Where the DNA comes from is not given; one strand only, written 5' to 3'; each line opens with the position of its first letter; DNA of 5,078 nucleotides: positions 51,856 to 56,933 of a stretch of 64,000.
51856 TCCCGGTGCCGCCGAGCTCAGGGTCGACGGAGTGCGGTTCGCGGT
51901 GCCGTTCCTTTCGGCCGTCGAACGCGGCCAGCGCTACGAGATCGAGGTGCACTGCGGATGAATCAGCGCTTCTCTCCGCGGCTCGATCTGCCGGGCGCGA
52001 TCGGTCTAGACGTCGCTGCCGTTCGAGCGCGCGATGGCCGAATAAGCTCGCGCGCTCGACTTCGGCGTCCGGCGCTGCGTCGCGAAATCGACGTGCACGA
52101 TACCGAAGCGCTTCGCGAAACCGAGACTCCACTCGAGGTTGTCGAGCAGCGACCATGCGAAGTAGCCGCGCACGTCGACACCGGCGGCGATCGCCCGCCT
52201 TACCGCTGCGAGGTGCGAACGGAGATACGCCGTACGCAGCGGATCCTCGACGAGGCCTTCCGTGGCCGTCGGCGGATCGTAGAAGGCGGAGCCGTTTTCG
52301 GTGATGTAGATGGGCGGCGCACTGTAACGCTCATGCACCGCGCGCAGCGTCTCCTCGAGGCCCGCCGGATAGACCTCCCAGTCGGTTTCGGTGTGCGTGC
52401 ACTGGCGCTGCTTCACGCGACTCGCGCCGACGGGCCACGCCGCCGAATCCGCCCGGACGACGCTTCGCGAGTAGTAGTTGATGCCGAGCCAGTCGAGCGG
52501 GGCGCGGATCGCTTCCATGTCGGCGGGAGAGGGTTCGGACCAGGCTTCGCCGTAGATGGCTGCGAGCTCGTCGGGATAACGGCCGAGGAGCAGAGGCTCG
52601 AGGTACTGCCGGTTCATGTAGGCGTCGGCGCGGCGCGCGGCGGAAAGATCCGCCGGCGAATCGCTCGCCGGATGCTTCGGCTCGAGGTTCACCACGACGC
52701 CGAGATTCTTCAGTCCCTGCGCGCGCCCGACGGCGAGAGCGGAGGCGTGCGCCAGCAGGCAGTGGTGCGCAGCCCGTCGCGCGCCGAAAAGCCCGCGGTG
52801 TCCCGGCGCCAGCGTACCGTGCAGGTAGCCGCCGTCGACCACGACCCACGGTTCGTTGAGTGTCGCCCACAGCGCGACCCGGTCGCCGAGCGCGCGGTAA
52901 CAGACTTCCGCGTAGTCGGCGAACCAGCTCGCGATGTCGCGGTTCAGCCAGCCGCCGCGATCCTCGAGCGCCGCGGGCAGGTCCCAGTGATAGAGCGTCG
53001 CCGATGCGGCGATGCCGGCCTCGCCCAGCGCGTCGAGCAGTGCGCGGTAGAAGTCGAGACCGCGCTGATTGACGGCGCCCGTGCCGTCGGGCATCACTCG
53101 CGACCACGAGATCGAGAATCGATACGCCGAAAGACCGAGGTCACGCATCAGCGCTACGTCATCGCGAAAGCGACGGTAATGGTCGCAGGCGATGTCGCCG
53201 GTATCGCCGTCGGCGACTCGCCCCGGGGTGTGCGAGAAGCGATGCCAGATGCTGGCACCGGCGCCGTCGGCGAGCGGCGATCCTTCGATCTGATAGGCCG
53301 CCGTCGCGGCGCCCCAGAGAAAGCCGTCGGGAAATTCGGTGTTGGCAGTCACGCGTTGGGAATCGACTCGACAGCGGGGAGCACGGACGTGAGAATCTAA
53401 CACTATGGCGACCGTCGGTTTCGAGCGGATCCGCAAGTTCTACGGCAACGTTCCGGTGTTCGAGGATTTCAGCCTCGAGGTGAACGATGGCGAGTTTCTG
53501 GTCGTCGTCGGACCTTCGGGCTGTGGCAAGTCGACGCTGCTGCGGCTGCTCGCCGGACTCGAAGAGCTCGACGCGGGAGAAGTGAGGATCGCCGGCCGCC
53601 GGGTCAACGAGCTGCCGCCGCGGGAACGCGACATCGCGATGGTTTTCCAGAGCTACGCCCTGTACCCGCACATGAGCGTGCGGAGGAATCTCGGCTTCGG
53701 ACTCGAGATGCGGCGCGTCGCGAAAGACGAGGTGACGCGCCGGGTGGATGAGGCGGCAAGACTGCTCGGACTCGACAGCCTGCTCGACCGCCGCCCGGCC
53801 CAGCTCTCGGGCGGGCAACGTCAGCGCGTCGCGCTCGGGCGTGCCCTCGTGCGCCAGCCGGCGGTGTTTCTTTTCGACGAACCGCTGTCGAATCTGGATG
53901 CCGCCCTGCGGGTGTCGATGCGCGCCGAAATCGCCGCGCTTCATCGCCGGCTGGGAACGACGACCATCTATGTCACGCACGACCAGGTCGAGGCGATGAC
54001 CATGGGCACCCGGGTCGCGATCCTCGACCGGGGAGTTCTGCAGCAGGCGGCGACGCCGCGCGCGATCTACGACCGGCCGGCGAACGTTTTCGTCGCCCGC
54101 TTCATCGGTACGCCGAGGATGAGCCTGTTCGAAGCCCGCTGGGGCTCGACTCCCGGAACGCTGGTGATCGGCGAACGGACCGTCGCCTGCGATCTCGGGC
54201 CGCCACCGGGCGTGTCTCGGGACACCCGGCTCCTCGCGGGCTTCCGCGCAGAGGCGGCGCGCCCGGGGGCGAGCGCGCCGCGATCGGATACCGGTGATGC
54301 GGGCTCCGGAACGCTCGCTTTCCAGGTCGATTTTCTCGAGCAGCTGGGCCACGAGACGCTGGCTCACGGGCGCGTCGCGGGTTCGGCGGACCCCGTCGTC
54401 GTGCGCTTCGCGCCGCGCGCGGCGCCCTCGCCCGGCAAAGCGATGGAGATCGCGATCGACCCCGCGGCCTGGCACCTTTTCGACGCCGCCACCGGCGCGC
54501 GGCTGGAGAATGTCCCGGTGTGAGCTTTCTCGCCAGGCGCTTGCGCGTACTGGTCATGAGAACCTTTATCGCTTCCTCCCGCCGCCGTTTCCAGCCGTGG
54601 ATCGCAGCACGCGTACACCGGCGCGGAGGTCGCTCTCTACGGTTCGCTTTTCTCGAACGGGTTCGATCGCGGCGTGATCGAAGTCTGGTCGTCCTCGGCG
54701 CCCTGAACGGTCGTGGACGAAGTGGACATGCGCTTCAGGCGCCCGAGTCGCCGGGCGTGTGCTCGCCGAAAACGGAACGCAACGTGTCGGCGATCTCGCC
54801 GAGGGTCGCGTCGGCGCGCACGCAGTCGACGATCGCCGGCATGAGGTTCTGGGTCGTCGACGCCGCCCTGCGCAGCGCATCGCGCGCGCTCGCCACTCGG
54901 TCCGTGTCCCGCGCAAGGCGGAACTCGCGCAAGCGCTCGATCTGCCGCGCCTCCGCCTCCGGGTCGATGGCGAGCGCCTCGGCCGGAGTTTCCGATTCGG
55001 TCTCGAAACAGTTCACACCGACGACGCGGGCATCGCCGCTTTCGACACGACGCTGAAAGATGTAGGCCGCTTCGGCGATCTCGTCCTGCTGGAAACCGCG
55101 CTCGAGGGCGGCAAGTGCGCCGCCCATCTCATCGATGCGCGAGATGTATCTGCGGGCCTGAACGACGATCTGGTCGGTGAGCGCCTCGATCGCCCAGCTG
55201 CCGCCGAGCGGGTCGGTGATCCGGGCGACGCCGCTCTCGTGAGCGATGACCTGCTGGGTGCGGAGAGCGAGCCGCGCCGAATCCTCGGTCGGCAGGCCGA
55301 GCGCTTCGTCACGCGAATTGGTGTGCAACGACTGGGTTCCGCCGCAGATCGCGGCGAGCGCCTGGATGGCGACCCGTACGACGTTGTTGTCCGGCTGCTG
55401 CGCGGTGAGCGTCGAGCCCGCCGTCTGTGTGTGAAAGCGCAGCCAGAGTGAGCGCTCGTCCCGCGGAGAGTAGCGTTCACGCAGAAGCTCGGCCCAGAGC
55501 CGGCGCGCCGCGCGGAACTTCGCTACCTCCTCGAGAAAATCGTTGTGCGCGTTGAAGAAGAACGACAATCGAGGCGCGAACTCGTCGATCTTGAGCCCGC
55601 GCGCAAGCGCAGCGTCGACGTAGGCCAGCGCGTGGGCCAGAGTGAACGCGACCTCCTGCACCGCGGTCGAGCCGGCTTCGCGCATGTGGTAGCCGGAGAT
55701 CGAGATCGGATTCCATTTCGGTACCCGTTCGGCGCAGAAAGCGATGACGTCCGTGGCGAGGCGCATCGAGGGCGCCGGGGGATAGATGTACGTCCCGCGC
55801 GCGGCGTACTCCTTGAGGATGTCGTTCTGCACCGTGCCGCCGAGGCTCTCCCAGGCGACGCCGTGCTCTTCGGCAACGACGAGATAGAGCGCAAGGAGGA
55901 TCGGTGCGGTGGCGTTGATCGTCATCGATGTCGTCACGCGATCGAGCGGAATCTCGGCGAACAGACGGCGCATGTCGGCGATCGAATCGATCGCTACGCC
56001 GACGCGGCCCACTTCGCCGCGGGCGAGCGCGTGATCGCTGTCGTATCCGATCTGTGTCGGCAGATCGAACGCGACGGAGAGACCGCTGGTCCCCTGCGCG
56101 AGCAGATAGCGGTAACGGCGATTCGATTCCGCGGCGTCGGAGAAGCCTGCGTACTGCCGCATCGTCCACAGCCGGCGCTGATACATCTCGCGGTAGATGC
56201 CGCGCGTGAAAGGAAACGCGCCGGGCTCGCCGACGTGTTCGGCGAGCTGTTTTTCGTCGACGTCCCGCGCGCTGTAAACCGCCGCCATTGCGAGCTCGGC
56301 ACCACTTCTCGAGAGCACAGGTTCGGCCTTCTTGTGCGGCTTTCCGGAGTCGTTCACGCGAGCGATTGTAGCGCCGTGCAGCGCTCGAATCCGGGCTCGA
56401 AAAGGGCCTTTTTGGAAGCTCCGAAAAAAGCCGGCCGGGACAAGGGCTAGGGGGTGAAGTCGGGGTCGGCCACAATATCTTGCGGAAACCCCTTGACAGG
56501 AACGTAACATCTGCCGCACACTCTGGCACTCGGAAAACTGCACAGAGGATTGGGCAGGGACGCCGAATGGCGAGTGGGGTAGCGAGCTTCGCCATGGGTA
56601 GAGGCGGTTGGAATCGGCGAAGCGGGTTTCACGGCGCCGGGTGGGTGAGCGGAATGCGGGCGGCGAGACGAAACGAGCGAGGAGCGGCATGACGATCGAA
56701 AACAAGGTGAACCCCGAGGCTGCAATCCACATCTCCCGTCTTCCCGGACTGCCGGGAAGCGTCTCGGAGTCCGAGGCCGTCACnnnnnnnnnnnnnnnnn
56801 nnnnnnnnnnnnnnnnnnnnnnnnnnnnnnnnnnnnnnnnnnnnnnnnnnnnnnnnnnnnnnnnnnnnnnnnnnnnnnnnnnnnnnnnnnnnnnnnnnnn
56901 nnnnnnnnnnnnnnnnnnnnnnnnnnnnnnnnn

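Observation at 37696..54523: Hybrid TonB-receptor + ABC-importer beta-glucan utilisation locus (GH144-like, GH94 phosphorylase, GH1), candidate beta-1,2-glucan/sophoro-oligosaccharide pathway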

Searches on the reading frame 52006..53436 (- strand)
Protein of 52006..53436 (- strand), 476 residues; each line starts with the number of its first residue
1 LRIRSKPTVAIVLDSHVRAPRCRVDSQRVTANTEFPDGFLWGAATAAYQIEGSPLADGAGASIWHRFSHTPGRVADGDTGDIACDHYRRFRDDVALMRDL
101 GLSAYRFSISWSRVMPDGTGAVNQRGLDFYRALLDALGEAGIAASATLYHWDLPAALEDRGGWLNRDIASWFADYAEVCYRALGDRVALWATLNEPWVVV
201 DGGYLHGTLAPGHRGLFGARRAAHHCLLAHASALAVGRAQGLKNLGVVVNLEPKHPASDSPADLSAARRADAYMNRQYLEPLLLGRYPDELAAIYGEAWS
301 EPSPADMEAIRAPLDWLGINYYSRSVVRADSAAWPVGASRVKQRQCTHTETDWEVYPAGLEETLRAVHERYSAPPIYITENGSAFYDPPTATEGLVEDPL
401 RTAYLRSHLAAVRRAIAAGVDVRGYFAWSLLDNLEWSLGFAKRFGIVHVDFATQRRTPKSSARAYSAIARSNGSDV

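Call 3: search_protein_families(library=pfam, proteins=[window:52006-53436:-])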
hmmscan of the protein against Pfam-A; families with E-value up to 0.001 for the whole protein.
window:52006-53436:- (476 aa): 1 family
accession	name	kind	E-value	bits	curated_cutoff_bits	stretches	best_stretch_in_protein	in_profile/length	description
PF00232.24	Glyco_hydro_1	-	9e-153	509.4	22.6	1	33-473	3-452/453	Glycosyl hydrolase family 1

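Call 8: search_protein_families(library=ncbifam, proteins=[window:52006-53436:-])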
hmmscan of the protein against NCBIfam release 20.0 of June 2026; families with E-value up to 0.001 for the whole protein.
window:52006-53436:- (476 aa): 8 families
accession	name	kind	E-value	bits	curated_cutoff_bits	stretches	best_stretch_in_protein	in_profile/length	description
TIGR03356.1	BGL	equivalog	2.3e-179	596.8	478.5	1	35-465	1-427/427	GH1 family beta-glucosidase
NF010036.0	PRK13511.1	subfamily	1.9e-101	340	610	1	33-471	3-465/469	6-phospho-beta-galactosidase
TIGR01233.1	lacG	equivalog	4.1e-85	286.4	561.2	1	34-470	3-467/472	6-phospho-beta-galactosidase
NF041004.1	Beta_gal_BgaS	equivalog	6.6e-63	212.9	475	2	121-473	122-467/479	beta-galactosidase BgaS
NF007356.0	PRK09852.1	subfamily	5.3e-56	190.3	623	1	33-475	2-472/474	6-phospho-beta-glucosidase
NF007154.0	PRK09589.1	subfamily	4.8e-51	174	624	1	34-476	3-476/476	6-phospho-beta-glucosidase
NF007158.0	PRK09593.1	subfamily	4.6e-49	167.4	639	1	33-476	4-477/478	6-phospho-beta-glucosidase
NF011589.0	PRK15014.1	subfamily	1.8e-43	149.5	686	1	35-473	6-474/477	6-phospho-beta-glucosidase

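Call 19: search_solved_structures(query=window:52006-53436:-, max_evalue=1e-60)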
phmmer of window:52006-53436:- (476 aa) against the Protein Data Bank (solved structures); distinct sequences matched with E-value up to 1e-60: 157 (the best 60 are shown).
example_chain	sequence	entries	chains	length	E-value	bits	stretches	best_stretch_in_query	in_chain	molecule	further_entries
6jfp_B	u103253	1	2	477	3.8e-190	635.9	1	34-474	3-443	beta-glucosidase 15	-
5gny_A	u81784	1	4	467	6e-179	599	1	32-474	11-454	Beta-glucosidase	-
5gnx_A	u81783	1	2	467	1.4e-178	597.7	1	32-474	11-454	Beta-glucosidase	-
5gnz_A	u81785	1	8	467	9.1e-178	595.1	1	32-474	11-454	Beta-glucosidase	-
8in1_A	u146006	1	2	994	9.7e-163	545.5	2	33-473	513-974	Beta-Glucosidase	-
6z1h_A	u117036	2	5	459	1.9e-145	488.4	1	29-475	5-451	ANCESTRAL RECONSTRUCTED GLYCOSIDASE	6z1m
1od0_A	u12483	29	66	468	7.9e-143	479.8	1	33-474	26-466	BETA-GLUCOSIDASE A | BETA-GLUCOSIDASE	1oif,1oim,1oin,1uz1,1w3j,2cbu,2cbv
3cmj_A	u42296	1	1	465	7.4e-140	470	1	34-474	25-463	Beta-glucosidase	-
4hz6_A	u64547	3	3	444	7.9e-140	469.9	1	34-474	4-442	Beta-glucosidase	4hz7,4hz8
3ta9_A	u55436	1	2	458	2.5e-138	465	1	32-468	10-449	Glycoside hydrolase family 1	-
4ptv_A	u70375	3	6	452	2.7e-138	464.9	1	33-468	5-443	Glycoside hydrolase family 1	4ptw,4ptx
7wdn_A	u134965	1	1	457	2.1e-137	462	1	34-473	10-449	beta-glucosidase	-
7wdo_A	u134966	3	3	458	2.1e-137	462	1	34-473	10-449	Beta-glucosidase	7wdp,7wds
5xgz_A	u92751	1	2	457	2.4e-137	461.8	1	34-473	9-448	Beta-glycosidase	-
5idi_A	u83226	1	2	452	8.1e-137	460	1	34-473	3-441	1,4-beta-D-glucan glucohydrolase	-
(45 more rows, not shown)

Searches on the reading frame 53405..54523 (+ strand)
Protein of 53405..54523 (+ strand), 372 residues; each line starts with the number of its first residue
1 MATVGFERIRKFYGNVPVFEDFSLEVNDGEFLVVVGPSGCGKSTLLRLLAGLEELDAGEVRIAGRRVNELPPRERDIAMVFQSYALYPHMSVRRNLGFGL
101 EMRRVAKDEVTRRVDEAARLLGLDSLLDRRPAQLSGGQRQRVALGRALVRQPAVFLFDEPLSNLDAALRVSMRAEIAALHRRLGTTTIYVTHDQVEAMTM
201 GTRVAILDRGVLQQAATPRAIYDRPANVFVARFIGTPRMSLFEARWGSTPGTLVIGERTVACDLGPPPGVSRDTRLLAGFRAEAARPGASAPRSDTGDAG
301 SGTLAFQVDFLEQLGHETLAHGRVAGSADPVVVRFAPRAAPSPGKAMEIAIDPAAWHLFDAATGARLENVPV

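Call 3: search_protein_families(library=pfam, proteins=[window:53405-54523:+])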
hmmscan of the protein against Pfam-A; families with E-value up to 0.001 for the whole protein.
window:53405-54523:+ (372 aa): 8 families
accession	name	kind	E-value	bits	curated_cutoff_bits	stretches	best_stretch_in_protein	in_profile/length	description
PF00005.33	ABC_tran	-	5.5e-35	121.4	25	1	20-161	2-136/137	ABC transporter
PF13304.12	AAA_21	-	3.1e-08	34.5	27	0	31-52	1-22/304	AAA domain, putative AbiEii toxin, Type IV TA system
PF08402.16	TOBE_2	-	5.1e-07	30.2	21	1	281-359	4-76/76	TOBE domain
PF03193.22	RsgA_GTPase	-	0.00019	21.8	30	1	28-62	105-139/174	RsgA GTPase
PF20703.3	nSTAND1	-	0.00021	21.5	27.1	1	11-52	15-54/379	Novel STAND NTPase 1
PF13191.12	AAA_16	-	0.00037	21.5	32.6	1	27-158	20-139/167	AAA ATPase domain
PF13401.12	AAA_22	-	0.00048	20.9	27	1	29-53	5-29/130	AAA domain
PF02463.25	SMC_N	-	0.00087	19.2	40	0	73-205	119-212/220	RecF/RecN/SMC N terminal domain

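Call 8: search_protein_families(library=ncbifam, proteins=[window:53405-54523:+])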
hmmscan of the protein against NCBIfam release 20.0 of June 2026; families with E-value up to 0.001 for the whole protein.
window:53405-54523:+ (372 aa): 185 families (the best 25 are shown)
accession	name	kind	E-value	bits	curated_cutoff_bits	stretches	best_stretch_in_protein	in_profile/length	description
NF008653.0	PRK11650.1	subfamily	4.2e-134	447.1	432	1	1-368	1-356/357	sn-glycerol-3-phosphate ABC transporter ATP-binding protein UgpC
NF008233.0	PRK11000.1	equivalog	1.7e-110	369.4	568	1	1-362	1-356/369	maltose/maltodextrin ABC transporter ATP-binding protein MalK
NF006987.0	PRK09452.1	equivalog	2.1e-94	316.3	482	1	4-237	18-251/378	spermidine/putrescine ABC transporter ATP-binding protein PotA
TIGR03265.1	PhnT2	equivalog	4.4e-91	305.7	457.7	1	5-264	6-262/353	putative 2-aminoethylphosphonate ABC transporter ATP-binding protein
TIGR01187.1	potA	subfamily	5.4e-86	288.6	355.6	1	35-237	2-204/325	polyamine ABC transporter ATP-binding protein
NF040933.2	ABC_arch_GlcV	equivalog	1.5e-80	270.7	450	1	4-244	3-250/357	glucose ABC transporter ATP-binding protein GlcV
NF043075.1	MMSYN1_0197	equivalog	5.6e-80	268.8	550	1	6-237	5-236/341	spermidine/putrescine ABC transporter ATP-binding protein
NF008513.0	PRK11432.1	equivalog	5.9e-80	268.8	496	1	6-246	9-247/351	ferric ABC transporter ATP-binding protein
TIGR03258.1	PhnT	equivalog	2.1e-77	260.6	499.15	1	4-238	9-244/359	2-aminoethylphosphonate ABC transport system ATP-binding subunit PhnT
TIGR00968.1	3a0106s01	subfamily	5.1e-77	258.6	342.75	1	7-236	4-233/237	sulfate ABC transporter ATP-binding protein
NF008621.0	PRK11607.1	equivalog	2.5e-72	243.8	613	1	10-237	26-253/377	putrescine ABC transporter ATP-binding subunit PotG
NF040840.2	tungstate_WtpC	equivalog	1.2e-71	241.9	440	1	19-238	16-235/347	tungstate ABC transporter ATP-binding protein WtpC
NF008105.0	PRK10851.1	equivalog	2.3e-66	223.9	502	1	5-236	4-239/362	sulfate/thiosulfate ABC transporter ATP-binding protein CysA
TIGR01186.1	proV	subfamily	3.5e-61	207.3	326.6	1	19-240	9-236/363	betaine/proline/choline family ABC transporter ATP-binding protein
TIGR03415.1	ABC_choXWV_ATP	equivalog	3.8e-56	190.7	483.75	1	8-235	29-266/382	choline ABC transporter ATP-binding protein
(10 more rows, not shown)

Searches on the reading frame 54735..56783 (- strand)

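Call 41: search_protein_families(library=pfam, proteins=[window:54735-56783:-], max_evalue=0.00001)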
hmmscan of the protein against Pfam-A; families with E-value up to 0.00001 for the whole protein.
window:54735-56783:- (682 aa): 1 family
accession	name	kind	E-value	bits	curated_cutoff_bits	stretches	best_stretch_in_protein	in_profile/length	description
PF01642.28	MM_CoA_mutase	-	8.2e-219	727.8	22.1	1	164-673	6-512/512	Methylmalonyl-CoA mutase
